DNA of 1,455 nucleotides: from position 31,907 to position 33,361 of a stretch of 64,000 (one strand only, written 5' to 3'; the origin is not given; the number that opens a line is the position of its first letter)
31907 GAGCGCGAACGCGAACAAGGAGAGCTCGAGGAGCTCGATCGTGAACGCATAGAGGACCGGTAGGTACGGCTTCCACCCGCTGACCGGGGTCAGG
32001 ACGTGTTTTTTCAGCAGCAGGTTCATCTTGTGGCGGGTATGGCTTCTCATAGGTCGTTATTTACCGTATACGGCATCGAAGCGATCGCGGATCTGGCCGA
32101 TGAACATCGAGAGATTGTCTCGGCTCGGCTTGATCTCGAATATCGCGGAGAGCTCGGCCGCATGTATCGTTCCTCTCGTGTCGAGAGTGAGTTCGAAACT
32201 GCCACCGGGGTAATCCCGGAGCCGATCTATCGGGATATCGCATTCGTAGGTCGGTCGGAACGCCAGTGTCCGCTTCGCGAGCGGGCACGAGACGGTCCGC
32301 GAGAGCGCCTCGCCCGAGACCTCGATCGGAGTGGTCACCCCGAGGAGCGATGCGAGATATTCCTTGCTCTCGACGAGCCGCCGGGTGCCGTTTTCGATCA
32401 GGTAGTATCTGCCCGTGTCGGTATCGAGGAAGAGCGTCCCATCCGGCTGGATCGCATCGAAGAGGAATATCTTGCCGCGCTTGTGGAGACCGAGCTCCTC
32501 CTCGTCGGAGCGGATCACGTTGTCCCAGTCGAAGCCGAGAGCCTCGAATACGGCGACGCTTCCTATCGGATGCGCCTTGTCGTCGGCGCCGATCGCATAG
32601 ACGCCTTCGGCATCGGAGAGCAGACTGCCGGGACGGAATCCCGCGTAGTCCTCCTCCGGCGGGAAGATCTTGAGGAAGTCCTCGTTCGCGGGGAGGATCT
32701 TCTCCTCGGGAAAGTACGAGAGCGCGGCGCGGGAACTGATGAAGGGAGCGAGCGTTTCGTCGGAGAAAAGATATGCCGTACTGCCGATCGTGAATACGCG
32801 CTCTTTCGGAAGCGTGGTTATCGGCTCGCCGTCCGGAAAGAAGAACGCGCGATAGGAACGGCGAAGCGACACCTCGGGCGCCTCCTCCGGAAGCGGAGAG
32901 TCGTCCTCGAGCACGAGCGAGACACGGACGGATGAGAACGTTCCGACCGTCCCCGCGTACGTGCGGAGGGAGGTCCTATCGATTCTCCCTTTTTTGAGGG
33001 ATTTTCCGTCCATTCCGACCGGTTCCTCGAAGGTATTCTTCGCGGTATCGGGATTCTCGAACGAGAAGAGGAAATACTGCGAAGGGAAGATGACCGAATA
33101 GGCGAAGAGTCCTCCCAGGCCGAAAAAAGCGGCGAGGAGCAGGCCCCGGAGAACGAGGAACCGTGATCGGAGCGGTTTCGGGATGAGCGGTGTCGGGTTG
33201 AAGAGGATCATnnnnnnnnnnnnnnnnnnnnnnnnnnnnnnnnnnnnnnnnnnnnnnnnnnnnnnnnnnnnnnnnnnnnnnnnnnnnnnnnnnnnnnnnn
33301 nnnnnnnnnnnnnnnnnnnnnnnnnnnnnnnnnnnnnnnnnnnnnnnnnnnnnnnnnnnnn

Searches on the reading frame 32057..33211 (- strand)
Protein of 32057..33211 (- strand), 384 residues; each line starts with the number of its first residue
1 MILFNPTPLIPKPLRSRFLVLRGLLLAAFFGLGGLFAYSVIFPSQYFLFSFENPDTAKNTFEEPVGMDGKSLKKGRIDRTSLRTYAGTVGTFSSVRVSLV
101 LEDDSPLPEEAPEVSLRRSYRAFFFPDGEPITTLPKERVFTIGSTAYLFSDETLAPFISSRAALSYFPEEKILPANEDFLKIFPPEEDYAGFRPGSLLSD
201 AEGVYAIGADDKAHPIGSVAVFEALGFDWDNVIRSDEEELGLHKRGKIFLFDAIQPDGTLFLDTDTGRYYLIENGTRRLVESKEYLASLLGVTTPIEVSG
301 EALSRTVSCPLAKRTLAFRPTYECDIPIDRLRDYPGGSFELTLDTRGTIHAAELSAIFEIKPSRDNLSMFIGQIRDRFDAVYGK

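Call 24: search_protein_families(library=pfam, proteins=[window:32057-33211:-], max_evalue=1)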
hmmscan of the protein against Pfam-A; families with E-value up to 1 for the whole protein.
window:32057-33211:- (384 aa): 0 families
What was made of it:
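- Tried and rejected: Pfam gave no family for the GT-C protein, the 496-aa protein, the terminal ORF, or the two upstream genes 32057-33211 and 33208-35097 (call 24).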
